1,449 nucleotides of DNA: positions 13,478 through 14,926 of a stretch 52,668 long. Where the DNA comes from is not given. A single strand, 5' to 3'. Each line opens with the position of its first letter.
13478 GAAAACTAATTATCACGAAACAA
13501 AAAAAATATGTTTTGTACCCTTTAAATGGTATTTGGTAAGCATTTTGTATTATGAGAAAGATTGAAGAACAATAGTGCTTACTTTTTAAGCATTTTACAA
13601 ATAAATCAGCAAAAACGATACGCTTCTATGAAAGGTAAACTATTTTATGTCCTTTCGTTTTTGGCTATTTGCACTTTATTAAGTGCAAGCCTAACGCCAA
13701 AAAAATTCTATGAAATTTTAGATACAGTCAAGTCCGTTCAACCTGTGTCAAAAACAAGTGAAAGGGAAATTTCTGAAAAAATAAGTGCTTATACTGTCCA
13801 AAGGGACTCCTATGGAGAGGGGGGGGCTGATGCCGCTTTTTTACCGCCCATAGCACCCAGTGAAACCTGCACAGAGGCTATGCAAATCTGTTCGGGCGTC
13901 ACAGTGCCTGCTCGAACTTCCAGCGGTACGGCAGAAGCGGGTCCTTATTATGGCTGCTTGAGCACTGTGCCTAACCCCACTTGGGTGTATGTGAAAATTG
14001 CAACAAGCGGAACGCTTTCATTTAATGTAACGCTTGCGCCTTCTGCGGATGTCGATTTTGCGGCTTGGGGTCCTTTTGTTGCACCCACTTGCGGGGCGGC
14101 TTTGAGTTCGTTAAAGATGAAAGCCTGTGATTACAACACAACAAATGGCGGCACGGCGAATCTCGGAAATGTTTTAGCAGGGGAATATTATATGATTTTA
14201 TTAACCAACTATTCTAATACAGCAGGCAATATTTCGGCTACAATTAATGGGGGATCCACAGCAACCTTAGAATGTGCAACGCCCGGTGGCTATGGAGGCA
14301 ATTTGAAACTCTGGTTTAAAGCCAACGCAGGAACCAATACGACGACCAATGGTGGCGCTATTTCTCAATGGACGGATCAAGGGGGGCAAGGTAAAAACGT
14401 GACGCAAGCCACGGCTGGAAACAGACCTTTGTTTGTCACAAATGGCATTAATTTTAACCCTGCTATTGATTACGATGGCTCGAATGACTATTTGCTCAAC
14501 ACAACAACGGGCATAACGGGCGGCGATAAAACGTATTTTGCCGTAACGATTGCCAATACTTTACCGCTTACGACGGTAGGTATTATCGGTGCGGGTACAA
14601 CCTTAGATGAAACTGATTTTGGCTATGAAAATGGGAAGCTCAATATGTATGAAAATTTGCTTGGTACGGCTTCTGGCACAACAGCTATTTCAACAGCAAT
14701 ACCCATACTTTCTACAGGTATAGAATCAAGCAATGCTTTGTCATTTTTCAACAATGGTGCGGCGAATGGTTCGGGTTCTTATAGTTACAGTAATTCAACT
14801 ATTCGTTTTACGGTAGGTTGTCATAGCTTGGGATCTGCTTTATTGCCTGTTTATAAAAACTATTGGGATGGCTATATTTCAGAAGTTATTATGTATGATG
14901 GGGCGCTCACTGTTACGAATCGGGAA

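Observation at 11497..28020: The same 21-nt insert splits the CCCCT/CAGTAT motif at three loci, always in frame inside coding sequence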

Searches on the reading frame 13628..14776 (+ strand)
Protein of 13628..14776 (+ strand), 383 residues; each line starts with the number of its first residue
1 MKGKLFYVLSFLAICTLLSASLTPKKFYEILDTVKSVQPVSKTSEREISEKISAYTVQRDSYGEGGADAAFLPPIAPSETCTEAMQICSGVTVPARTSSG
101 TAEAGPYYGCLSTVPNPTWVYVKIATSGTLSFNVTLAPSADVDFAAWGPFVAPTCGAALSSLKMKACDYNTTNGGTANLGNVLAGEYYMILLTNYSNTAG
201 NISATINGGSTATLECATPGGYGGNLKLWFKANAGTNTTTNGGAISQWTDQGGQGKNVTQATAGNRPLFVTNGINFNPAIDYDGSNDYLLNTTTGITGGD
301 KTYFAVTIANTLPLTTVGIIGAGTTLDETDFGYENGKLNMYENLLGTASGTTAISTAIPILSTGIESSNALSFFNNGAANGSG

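Call 69: find_homologous_proteins(query=window:13628-14776:+, max_evalue=1e-10)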
Query seq(383 aa) (383 aa): 4 proteins with E <= 1e-10 among 8000 candidates.
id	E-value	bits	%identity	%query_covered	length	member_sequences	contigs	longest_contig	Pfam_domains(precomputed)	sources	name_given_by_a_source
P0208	2.3e-53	200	60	42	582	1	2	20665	-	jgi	jgi:hypothetical protein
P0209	2.7e-21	94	41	34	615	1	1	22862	PF00431.27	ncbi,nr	ncbi:MAG: CUB domain-containing protein, partial [Bacteroidota bacterium]|nr:CUB domain-containing p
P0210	3.4e-20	91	37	43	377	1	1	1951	PF23759.2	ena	-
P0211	3.8e-13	68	33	37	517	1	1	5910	PF23759.2,PF00041.28,PF16656.12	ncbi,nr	ncbi:MAG: hypothetical protein LH615_11300, partial [Ferruginibacter sp.]|nr:hypothetical protein [F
